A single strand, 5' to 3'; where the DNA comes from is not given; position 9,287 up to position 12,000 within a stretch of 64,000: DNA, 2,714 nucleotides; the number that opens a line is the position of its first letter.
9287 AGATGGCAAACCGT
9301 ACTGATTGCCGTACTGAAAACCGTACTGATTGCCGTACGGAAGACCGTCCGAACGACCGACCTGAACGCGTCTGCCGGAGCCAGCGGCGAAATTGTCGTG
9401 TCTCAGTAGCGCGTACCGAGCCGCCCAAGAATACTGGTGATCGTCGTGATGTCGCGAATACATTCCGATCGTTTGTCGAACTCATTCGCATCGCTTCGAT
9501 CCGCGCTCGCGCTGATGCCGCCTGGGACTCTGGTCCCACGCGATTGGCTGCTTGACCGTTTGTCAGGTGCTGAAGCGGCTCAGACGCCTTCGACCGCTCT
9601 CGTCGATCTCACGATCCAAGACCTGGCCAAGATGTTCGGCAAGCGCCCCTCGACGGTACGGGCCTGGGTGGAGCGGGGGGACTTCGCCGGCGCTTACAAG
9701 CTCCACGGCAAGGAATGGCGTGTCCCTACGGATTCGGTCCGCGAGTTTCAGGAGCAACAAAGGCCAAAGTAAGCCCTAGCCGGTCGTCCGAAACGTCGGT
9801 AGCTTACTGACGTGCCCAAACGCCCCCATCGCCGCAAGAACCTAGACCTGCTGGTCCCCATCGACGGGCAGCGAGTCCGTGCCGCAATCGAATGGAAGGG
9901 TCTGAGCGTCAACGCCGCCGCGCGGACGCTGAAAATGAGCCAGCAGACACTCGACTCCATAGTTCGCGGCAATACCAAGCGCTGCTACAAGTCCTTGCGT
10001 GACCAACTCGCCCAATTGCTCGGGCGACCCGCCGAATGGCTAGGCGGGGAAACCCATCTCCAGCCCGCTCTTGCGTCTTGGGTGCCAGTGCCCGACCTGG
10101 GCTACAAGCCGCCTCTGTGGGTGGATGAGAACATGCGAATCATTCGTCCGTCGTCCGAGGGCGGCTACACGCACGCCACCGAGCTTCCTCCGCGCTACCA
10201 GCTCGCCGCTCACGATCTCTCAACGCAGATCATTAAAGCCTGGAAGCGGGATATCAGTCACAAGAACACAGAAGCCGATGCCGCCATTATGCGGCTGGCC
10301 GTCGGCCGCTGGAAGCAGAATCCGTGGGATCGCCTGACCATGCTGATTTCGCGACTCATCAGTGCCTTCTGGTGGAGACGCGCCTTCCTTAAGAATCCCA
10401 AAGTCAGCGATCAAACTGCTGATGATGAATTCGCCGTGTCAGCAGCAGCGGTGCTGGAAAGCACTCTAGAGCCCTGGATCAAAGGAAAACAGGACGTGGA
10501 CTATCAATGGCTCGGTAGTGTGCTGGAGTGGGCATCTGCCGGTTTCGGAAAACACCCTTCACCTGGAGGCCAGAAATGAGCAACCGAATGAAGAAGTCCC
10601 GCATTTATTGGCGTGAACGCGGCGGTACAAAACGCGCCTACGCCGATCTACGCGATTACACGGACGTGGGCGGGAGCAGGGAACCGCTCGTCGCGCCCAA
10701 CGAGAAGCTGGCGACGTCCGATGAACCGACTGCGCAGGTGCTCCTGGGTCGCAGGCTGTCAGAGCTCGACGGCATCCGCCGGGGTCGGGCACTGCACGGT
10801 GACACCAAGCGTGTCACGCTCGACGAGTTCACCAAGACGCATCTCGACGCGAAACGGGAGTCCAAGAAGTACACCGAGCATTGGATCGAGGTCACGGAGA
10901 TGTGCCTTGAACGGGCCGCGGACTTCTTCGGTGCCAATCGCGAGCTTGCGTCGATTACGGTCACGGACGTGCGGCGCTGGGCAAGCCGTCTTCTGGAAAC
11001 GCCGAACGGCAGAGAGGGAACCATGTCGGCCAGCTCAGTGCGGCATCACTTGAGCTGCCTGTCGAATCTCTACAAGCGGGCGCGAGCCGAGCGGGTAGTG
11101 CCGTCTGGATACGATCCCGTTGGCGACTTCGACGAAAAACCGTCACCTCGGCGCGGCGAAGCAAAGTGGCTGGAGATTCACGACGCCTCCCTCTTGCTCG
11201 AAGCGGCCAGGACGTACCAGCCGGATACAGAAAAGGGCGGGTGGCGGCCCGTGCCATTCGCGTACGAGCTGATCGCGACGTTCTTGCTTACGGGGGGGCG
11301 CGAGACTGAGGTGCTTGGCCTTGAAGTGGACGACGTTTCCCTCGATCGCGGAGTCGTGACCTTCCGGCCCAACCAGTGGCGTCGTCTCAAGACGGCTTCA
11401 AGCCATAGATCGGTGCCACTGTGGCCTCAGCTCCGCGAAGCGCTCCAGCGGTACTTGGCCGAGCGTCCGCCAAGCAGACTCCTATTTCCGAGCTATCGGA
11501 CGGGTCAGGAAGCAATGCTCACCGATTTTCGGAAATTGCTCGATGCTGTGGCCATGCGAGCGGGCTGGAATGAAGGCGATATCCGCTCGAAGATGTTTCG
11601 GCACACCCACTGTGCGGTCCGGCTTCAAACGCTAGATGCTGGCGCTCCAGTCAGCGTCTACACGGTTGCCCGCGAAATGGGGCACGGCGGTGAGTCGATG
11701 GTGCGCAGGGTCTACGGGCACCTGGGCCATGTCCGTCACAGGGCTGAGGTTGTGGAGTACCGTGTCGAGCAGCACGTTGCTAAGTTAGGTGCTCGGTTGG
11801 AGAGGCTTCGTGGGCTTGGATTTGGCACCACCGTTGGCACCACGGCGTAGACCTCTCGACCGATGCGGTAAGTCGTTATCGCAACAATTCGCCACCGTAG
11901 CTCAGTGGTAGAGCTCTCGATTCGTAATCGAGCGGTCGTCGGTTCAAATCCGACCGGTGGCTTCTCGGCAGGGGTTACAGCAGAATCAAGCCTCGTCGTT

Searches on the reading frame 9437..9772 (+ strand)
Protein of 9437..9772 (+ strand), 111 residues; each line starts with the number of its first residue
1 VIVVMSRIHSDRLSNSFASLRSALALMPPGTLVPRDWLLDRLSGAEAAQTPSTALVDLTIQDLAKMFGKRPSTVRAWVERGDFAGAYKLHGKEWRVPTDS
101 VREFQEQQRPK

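Call 46: search_protein_families(library=pfam, proteins=[window:9437-9772:+], max_evalue=1)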
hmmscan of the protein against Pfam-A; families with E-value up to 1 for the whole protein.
window:9437-9772:+ (111 aa): 8 families
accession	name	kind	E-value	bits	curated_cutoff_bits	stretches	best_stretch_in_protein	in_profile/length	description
PF12728.13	HTH_17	-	3.1e-12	47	27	1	58-109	2-51/51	Helix-turn-helix domain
PF08281.18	Sigma70_r4_2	-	0.0069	16.4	25.7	1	56-81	25-50/54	Sigma-70, region 4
PF13411.12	MerR_1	-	0.0079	16.7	21.6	1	59-84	2-27/69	MerR HTH family regulatory protein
PF00376.29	MerR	-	0.0093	16.2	28.2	1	59-81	1-23/38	MerR family regulatory protein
PF13384.12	HTH_23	-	0.029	14.6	24.6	1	58-80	18-40/50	Homeodomain-like domain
PF13551.12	HTH_29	-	0.037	14.6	28.1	1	59-80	14-35/64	Winged helix-turn helix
PF01381.28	HTH_3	-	0.063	13.8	23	1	57-77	9-29/55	Helix-turn-helix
PF13545.12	HTH_Crp_2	-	0.13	12.7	27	1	37-74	6-39/70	Crp-like helix-turn-helix domain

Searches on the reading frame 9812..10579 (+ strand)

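Call 46: search_protein_families(library=pfam, proteins=[window:9812-10579:+], max_evalue=1)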
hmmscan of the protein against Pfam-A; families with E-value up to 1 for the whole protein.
window:9812-10579:+ (255 aa): 5 families
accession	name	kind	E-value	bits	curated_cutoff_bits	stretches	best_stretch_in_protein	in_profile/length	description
PF13560.12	HTH_31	-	0.00047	20.8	27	1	19-74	3-58/64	Helix-turn-helix domain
PF01381.28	HTH_3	-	0.014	15.9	23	1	23-54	2-33/55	Helix-turn-helix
PF13744.12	HTH_37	-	0.075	13.3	27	1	20-59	21-60/80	Helix-turn-helix domain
PF12844.13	HTH_19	-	0.12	12.7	30.2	1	19-77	1-58/64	Helix-turn-helix domain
PF23429.1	DUF7116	-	0.17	12.3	27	1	15-69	15-71/99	Family of unknown function (DUF7116)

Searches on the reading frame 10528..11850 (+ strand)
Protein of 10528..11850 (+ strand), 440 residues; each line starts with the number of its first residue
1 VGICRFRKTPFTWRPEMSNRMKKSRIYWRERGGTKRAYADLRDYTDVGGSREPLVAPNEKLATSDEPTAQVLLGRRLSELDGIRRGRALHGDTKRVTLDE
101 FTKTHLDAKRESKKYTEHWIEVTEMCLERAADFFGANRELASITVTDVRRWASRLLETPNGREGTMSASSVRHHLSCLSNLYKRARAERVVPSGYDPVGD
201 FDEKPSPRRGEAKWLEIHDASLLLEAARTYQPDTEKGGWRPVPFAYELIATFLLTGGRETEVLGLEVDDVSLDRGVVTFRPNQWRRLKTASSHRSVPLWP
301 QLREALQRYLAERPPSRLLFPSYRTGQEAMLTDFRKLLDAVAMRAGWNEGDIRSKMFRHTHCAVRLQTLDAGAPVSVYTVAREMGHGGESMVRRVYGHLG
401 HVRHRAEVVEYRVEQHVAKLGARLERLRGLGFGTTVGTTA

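Call 80: search_protein_families(library=pfam, proteins=[window:10528-11850:+], max_evalue=0.01)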
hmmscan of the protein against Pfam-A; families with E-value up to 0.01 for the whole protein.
window:10528-11850:+ (440 aa): 1 family
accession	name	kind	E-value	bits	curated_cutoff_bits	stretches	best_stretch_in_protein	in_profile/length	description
PF00589.27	Phage_integrase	-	2.1e-13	50.8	27.1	1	249-399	28-168/172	Phage integrase family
